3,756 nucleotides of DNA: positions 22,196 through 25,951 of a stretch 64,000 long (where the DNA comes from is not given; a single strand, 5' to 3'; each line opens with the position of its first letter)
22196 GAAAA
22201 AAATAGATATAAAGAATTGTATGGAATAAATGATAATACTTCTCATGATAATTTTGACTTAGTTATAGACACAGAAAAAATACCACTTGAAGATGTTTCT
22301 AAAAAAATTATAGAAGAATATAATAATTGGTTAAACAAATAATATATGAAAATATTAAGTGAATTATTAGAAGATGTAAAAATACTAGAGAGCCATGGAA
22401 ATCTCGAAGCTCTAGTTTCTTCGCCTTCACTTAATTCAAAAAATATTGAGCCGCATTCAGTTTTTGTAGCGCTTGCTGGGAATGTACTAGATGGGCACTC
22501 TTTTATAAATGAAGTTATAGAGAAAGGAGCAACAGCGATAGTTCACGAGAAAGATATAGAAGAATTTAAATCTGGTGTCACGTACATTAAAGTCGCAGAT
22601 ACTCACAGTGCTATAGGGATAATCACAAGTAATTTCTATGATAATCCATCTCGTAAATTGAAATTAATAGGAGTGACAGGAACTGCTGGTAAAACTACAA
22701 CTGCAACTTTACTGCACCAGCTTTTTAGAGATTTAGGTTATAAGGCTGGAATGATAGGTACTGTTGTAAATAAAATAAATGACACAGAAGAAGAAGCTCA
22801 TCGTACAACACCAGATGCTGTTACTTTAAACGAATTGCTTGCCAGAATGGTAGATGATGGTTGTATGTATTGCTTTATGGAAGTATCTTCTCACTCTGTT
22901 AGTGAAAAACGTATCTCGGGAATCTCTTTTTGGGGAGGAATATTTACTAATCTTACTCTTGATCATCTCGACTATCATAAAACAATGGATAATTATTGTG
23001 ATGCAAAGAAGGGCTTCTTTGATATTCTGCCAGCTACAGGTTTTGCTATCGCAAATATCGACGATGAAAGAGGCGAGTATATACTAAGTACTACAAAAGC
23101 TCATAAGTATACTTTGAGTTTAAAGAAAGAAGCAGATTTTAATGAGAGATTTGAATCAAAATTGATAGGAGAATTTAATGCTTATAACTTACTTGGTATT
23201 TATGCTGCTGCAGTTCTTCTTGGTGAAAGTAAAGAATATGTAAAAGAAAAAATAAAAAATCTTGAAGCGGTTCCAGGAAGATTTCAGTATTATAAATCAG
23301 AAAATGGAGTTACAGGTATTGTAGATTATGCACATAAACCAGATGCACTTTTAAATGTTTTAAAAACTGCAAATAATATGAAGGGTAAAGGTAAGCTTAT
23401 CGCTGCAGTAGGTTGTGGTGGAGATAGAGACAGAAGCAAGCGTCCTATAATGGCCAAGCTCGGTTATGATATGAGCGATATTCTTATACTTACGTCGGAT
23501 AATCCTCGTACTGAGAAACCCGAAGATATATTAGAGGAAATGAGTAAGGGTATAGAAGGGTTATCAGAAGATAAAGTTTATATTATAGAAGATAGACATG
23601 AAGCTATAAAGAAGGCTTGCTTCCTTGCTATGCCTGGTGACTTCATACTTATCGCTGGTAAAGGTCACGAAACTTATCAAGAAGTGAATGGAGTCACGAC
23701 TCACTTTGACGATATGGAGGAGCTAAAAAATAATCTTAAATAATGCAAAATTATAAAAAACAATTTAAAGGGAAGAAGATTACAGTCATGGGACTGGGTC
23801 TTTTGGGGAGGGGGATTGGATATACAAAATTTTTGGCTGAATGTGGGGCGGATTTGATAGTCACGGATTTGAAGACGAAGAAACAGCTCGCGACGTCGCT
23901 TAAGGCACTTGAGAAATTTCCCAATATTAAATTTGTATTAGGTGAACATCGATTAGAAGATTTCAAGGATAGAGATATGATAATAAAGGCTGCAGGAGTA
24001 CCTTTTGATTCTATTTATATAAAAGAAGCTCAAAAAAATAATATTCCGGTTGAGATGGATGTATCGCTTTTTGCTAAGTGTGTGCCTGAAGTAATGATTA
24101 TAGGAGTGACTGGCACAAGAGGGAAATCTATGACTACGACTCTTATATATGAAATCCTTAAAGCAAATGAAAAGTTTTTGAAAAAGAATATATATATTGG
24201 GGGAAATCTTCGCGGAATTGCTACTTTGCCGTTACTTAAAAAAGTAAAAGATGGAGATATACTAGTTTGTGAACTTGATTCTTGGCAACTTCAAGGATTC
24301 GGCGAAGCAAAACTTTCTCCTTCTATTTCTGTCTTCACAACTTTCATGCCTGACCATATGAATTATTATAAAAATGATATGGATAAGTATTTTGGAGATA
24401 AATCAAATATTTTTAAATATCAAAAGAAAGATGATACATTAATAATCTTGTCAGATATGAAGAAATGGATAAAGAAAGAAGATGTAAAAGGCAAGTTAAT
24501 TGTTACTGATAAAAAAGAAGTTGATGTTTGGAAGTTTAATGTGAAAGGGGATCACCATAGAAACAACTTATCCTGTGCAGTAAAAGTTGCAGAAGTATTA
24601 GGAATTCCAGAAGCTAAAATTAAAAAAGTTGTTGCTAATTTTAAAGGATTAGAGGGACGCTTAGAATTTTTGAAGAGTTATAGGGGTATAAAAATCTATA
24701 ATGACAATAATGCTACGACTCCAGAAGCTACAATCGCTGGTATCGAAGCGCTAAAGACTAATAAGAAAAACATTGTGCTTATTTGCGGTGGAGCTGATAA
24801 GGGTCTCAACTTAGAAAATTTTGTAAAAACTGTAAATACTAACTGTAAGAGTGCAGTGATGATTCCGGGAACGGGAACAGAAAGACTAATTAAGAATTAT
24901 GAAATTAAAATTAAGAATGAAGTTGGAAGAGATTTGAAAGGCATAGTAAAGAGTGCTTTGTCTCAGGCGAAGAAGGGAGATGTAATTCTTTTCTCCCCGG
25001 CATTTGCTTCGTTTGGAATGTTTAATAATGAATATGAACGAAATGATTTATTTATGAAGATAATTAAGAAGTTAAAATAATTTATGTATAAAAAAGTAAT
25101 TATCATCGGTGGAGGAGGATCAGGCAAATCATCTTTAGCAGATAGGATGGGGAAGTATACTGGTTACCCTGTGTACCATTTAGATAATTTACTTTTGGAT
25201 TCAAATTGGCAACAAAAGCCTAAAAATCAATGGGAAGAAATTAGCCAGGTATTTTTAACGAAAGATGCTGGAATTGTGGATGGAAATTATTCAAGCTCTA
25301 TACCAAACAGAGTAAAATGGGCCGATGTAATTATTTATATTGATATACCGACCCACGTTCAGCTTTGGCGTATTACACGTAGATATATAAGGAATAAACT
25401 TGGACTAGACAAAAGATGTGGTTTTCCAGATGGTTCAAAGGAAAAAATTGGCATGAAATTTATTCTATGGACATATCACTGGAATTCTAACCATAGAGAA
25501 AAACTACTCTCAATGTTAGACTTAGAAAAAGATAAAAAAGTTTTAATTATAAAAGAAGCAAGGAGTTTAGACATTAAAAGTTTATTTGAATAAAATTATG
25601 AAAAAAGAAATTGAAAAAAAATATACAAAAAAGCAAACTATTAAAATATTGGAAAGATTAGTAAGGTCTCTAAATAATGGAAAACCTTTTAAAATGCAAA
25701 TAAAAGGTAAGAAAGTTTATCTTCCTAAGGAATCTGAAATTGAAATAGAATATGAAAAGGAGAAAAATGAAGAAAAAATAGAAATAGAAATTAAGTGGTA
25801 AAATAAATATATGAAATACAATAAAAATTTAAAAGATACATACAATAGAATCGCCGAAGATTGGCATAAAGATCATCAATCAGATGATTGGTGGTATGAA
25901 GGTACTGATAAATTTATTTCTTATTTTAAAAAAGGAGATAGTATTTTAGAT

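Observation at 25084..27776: Six-gene accessory block wedged between murD and murC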

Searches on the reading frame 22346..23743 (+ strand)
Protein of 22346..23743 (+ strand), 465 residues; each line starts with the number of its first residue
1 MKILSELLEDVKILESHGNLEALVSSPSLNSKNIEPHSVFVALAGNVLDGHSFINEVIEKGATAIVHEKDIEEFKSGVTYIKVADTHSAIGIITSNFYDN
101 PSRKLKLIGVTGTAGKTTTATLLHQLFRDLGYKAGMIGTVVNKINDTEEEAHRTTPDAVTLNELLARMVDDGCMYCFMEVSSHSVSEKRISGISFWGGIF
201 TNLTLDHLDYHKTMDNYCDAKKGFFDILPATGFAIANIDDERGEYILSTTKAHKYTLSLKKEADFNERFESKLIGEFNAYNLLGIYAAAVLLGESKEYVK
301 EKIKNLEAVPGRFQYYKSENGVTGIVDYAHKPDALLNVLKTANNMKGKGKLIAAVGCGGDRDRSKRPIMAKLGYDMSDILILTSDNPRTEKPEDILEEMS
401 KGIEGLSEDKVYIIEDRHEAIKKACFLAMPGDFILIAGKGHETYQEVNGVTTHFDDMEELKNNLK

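Call 3: search_protein_families(library=pfam, proteins=[window:22346-23743:+], max_evalue=0.01)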
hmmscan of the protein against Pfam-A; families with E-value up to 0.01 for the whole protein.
window:22346-23743:+ (465 aa): 3 families
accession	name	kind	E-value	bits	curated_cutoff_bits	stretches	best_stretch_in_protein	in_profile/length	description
PF08245.18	Mur_ligase_M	-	4.2e-44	151.3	24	1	110-285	1-196/200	Mur ligase middle domain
PF02875.26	Mur_ligase_C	-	2.3e-32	112.9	28.4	1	311-440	1-127/127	Mur ligase, glutamate ligase domain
PF01225.30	Mur_ligase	-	1.2e-06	29.2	21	1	29-98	7-95/95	Mur ligase family, catalytic domain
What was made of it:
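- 22346..23743 (+): murE (left backbone). It holds a recombination breakpoint near codon 100. Mur ligase domains (call 3).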

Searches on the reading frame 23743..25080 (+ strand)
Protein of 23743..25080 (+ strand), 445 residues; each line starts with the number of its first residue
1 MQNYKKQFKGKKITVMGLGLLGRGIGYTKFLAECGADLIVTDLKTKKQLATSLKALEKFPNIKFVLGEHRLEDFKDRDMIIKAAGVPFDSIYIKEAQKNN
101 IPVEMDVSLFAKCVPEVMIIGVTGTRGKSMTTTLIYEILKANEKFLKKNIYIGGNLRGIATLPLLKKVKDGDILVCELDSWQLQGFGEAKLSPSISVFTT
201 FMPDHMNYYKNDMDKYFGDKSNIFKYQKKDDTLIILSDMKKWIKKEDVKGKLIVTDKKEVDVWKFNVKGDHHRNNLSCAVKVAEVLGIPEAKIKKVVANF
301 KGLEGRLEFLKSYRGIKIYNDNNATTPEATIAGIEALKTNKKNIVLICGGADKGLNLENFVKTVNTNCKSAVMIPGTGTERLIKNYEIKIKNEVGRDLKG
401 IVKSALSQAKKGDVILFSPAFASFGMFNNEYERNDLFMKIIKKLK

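Call 3: search_protein_families(library=pfam, proteins=[window:23743-25080:+], max_evalue=0.01)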
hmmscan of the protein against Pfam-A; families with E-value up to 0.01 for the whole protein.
window:23743-25080:+ (445 aa): 3 families
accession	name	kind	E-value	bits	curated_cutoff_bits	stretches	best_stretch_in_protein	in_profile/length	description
PF08245.18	Mur_ligase_M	-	4.3e-19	69.7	24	1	122-278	1-170/200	Mur ligase middle domain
PF02875.26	Mur_ligase_C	-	2.6e-12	48.1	28.4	1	305-420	1-126/127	Mur ligase, glutamate ligase domain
PF21799.2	MurD-like_N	-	6.6e-08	33.2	27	1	11-103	1-86/88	Mur ligase MurD-like, N-terminal domain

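Call 4: search_protein_families(library=ncbifam, proteins=[window:23743-25080:+], max_evalue=0.01)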
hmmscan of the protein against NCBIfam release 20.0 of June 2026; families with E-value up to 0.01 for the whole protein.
window:23743-25080:+ (445 aa): 27 families (the best 25 are shown)
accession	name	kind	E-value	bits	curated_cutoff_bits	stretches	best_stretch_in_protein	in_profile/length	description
TIGR01087.1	murD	equivalog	1.8e-93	314.1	211.95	1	12-442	1-440/441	UDP-N-acetylmuramoyl-L-alanine--D-glutamate ligase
TIGR01082.1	murC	equivalog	8.4e-30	104.2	335.1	2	26-239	14-213/449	UDP-N-acetylmuramate--L-alanine ligase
NF053645.1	pMurC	equivalog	3.8e-27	95.1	560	2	29-238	16-223/492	pseudomurein biosynthesis peptide ligase pMurC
NF053647.1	pMurD2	equivalog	4.1e-25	88.5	550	1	12-379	2-348/405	pseudomurein biosynthesis peptide ligase pMurD2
NF053646.1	pMurD1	equivalog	7.2e-25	87.5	610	2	12-246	2-235/465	pseudomurein biosynthesis peptide ligase pMurD1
NF001124.0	PRK00139.1-2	equivalog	3.8e-18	65.5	476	2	261-350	296-387/500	UDP-N-acetylmuramoyl-L-alanyl-D-glutamate--2,6-diaminopimelate ligase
TIGR01085.1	murE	subfamily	5.7e-18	65.1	257.3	3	255-350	270-366/472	UDP-N-acetylmuramyl-tripeptide synthetase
NF033197.0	F430_CfbE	equivalog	5.6e-17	61.8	250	2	249-416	252-424/430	coenzyme F430 synthase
NF001126.0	PRK00139.1-4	equivalog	3e-16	59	373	3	253-350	279-378/486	UDP-N-acetylmuramoyl-L-alanyl-D-glutamate--2,6-diaminopimelate ligase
TIGR01143.1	murF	subfamily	1.3e-15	57.3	288.6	2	252-416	235-402/418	UDP-N-acetylmuramoyl-tripeptide--D-alanyl-D-alanine ligase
NF008896.0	PRK11929.1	equivalog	4.3e-14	51.3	1023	2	254-416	772-940/965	bifunctional UDP-N-acetylmuramoyl-L-alanyl-D-glutamate--2,6-diaminopimelate ligase MurE/UDP-N-acetylmuramoyl-tripeptide--D-alanyl-D-alanine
NF001123.0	PRK00139.1-1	equivalog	2.5e-12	46.2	586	1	177-247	181-252/493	UDP-N-acetylmuramoyl-L-alanyl-D-glutamate--2,6-diaminopimelate ligase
NF053648.1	pMurE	equivalog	1.1e-10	40.9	600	2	233-348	249-360/464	pseudomurein biosynthesis peptide ligase pMurE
NF010628.0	PRK14022.1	equivalog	2.7e-09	36.3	536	1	116-354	110-380/483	UDP-N-acetylmuramoyl-L-alanyl-D-glutamate--L-lysine ligase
NF045635.1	isoglutsynth_MurT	equivalog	5.5e-09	35.4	800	1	101-210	32-142/447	lipid II isoglutaminyl synthase subunit MurT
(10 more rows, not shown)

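Call 11: find_related_loci(query=window:23743-25080:+, collection=genome_contigs, flank=10000)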
Query window:23743-25080:+ (445 aa) in genome_contigs; peptide patterns used: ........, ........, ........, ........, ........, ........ (x = any residue, [..] = any of these).
274 stretches matched a pattern; 202 encode a relative of the query (tblastn E <= 1e-3); the best 80 are kept; 80 distinct loci.
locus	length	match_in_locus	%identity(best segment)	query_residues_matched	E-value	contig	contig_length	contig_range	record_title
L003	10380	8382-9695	87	1-438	0e+0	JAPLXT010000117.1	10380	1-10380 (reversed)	MAG: Candidatus Nomurabacteria bacterium isolate LacPavin_0920_WC57_MAG_35_7 LacPavin_0920_WC57_scaffold_112037, whole g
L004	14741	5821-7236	82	1-445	0e+0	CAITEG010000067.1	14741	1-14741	uncultured bacterium isolate AM-2014_bin-3045 genome assembly, contig: bin-3045:67/70, whole genome shotgun sequence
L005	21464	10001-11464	78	1-445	0e+0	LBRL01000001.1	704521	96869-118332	MAG: Candidatus Nomurabacteria bacterium GW2011_GWD2_36_14 US04_C0001, whole genome shotgun sequence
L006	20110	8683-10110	79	1-445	0e+0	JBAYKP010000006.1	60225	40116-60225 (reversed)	MAG: Candidatus Paceibacterota bacterium isolate SO_2016_GW1_82 scaffold01030_OW334_2016, whole genome shotgun sequence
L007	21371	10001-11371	80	1-445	0e+0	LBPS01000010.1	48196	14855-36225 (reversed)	MAG: Candidatus Nomurabacteria bacterium GW2011_GWE2_34_25 UR57_C0010, whole genome shotgun sequence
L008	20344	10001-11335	79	1-445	0e+0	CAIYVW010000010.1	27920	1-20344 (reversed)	uncultured bacterium isolate AlinenLipids_bin-9791 genome assembly, contig: bin-9791:10/52, whole genome shotgun sequenc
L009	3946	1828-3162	78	1-445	0e+0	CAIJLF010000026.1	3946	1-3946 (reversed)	uncultured bacterium isolate Kiruna_bin-11652 genome assembly, contig: bin-11652:026/157, whole genome shotgun sequence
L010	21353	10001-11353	76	1-437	0e+0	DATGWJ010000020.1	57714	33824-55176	MAG TPA_asm: Candidatus Paceibacterota bacterium isolate SMAG_U10579 k141_524832, whole genome shotgun sequence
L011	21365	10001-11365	76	1-445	0e+0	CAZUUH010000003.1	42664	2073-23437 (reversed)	MAG TPA_asm: uncultured Candidatus Saccharibacteria bacterium isolate SRP192927_co3_445 genome assembly, contig: NODE_15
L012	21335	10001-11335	77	1-445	0e+0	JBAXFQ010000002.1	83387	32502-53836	MAG: Candidatus Nomurabacteria bacterium isolate ELA275 MAG275_2, whole genome shotgun sequence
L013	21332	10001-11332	78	1-445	0e+0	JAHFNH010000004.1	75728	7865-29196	MAG: Candidatus Nomurabacteria bacterium isolate nzgw476 NODE_167_length_75729_cov_6.144509, whole genome shotgun sequen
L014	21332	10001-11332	77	1-445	0e+0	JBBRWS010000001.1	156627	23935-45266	MAG: Candidatus Paceibacteria bacterium isolate La4_metabat2.065 La4_metabat2.065_K_3194070_L_156627_cov_52.0104, whole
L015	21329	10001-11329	78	3-445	0e+0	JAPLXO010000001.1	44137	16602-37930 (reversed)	MAG: Candidatus Nomurabacteria bacterium isolate LacPavin_0818_WC45_MAG_33_25 LacPavin_0818_WC45_scaffold_749914, whole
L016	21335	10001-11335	78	1-445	0e+0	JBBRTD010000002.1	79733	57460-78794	MAG: Candidatus Paceibacteria bacterium isolate La2_metabat2.186 La2_metabat2.186_K_4150473L79733_cov_17.9953, whole gen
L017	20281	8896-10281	74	1-445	0e+0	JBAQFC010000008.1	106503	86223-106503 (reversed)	MAG: Minisyncoccia bacterium isolate MFD12003_ilm_asm_bin59 k127_111971, whole genome shotgun sequence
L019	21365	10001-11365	74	1-445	0e+0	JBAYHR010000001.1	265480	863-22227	MAG: Candidatus Paceibacterota bacterium isolate SO_2016_GW1_154 scaffold00065_OW334_2016, whole genome shotgun sequence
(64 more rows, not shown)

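Call 49: search_protein_families(library=pfam, proteins=[L019:8329-9999:+, L005:6310-8019:+], max_evalue=0.01)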
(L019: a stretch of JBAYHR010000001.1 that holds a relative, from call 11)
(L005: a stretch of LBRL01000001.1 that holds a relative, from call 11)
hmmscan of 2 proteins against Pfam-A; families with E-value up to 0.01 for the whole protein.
L019:8329-9999:+ (556 aa): 0 families

L005:6310-8019:+ (569 aa): 1 family
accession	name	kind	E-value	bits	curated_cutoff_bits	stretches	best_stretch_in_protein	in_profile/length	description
PF19134.6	DUF5817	-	0.0042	17.5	31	1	486-530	3-37/57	Domain of unknown function (DUF5817)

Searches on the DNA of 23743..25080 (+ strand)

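Call 48: search_rna_families(sources=[L081, L005], threshold=gathering)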
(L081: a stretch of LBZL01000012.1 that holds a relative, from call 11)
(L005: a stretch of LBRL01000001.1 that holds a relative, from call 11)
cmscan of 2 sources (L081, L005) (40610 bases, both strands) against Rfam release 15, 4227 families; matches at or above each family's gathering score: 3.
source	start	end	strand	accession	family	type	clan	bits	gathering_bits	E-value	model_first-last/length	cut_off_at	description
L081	1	113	+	RF00177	SSU_rRNA_bacteria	Gene; rRNA;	CL00111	82.6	50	5.7e-22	1292-1533/1533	5'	Bacterial small subunit ribosomal RNA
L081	2250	2321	+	RF00005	tRNA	Gene; tRNA;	CL00001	63.6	29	1.1e-11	1-71/71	no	tRNA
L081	2149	2232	+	RF00005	tRNA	Gene; tRNA;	CL00001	54.5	29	3.7e-09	1-71/71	no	tRNA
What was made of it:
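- Closest known: Correia-like or MITE-type intergenic repeats. Different: It is not in Rfam at gathering threshold (call 48).
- Tried and rejected: It is not a known Rfam family at gathering threshold (call 48).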

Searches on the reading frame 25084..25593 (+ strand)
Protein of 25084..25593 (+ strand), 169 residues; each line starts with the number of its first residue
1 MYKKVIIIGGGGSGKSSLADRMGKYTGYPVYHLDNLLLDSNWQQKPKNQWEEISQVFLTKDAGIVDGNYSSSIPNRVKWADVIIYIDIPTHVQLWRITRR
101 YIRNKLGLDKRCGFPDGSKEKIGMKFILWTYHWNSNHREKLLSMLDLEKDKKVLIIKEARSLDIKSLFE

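Call 3: search_protein_families(library=pfam, proteins=[window:25084-25593:+], max_evalue=0.01)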
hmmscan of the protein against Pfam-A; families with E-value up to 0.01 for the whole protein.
window:25084-25593:+ (169 aa): 2 families
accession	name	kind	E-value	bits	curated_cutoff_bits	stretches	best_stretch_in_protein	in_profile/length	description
PF13521.12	AAA_28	-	0.0036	18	27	1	4-31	1-28/164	AAA domain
PF01712.25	dNK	-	0.0036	17.5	27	0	77-106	120-149/203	Deoxynucleoside kinase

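Call 4: search_protein_families(library=ncbifam, proteins=[window:25084-25593:+], max_evalue=0.01)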
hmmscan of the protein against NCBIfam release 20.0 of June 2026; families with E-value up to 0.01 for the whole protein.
window:25084-25593:+ (169 aa): 5 families
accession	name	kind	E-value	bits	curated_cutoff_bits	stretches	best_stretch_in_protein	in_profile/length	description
NF005994.0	PRK08118.1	equivalog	9.8e-39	133.1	215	1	3-161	2-159/172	DNA topology modulation protein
NF005576.0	PRK07261.1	equivalog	8.9e-26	90.6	224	1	4-163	2-161/171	DNA topology modulation protein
NF004861.0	PRK06217.1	equivalog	7.5e-07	28.7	203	1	4-138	3-138/183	hypothetical protein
NF005115.0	PRK06547.1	equivalog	0.0027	17.1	173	0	5-36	18-50/172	hypothetical protein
NF045780.1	TrlF_fam_ATP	equivalog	0.0066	15.2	350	1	6-68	313-376/944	TrlF family AAA-like ATPase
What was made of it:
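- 25084..25593 (+): g1: FlaR-like / adenylate-kinase-fold P-loop NTPase (Walker A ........). NF005994 1e-38, below cutoff (call 4).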

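Call 25: search_solved_structures(query=window:25084-25593:+, max_evalue=0.01)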
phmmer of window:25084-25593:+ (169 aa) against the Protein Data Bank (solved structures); distinct sequences matched with E-value up to 0.01: 1.
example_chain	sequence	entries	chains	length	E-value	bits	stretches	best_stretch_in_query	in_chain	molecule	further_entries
4loa_A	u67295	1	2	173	0.0059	19.8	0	3-65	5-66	De-novo design amidase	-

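Call 27: search_protein_families(library=padloc, proteins=[window:25084-25593:+], max_evalue=0.01)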
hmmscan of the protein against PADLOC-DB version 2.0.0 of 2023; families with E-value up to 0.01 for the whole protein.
window:25084-25593:+ (169 aa): 1 family
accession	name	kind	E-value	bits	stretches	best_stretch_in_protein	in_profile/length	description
PDLC02911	VakA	-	0.0058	15.2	0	1-32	1-32/163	-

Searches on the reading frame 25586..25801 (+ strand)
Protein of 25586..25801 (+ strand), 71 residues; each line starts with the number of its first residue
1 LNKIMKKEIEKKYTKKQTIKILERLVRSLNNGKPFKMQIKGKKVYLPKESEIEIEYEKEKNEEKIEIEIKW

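Call 3: search_protein_families(library=pfam, proteins=[window:25586-25801:+], max_evalue=0.01)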
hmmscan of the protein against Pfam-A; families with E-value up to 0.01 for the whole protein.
window:25586-25801:+ (71 aa): 2 families
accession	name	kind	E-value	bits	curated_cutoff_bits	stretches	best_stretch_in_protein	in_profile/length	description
PF20068.4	Amphi-Trp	-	2.2e-06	28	27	1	8-71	8-78/93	Amphi-Trp domain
PF03008.20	DUF234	-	0.0067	17.3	22.5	1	6-71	25-89/100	Archaea bacterial proteins of unknown function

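Call 4: search_protein_families(library=ncbifam, proteins=[window:25586-25801:+], max_evalue=0.01)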
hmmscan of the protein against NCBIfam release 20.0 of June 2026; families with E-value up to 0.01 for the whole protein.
window:25586-25801:+ (71 aa): 2 families
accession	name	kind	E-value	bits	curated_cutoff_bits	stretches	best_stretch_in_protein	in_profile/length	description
TIGR04354.1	amphi-Trp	subfamily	2.7e-12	46.8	31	1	8-71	2-66/67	amphi-Trp domain-containing protein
NF053698.1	bfe1_fam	equivalog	0.0087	15.6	315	1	10-70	73-133/313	Bfe1 family T6SS effector protein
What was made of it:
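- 25598..25801 (+): g2: amphi-Trp mini-protein (67 aa from the ATG; the ORF opens at TTG 25586). TIGR04354, 46.8 bits above the cutoff of 31 (call 4).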

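Call 27: search_protein_families(library=padloc, proteins=[window:25598-25801:+], max_evalue=0.01)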
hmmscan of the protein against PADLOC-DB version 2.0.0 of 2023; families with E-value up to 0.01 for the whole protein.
window:25598-25801:+ (67 aa): 0 families
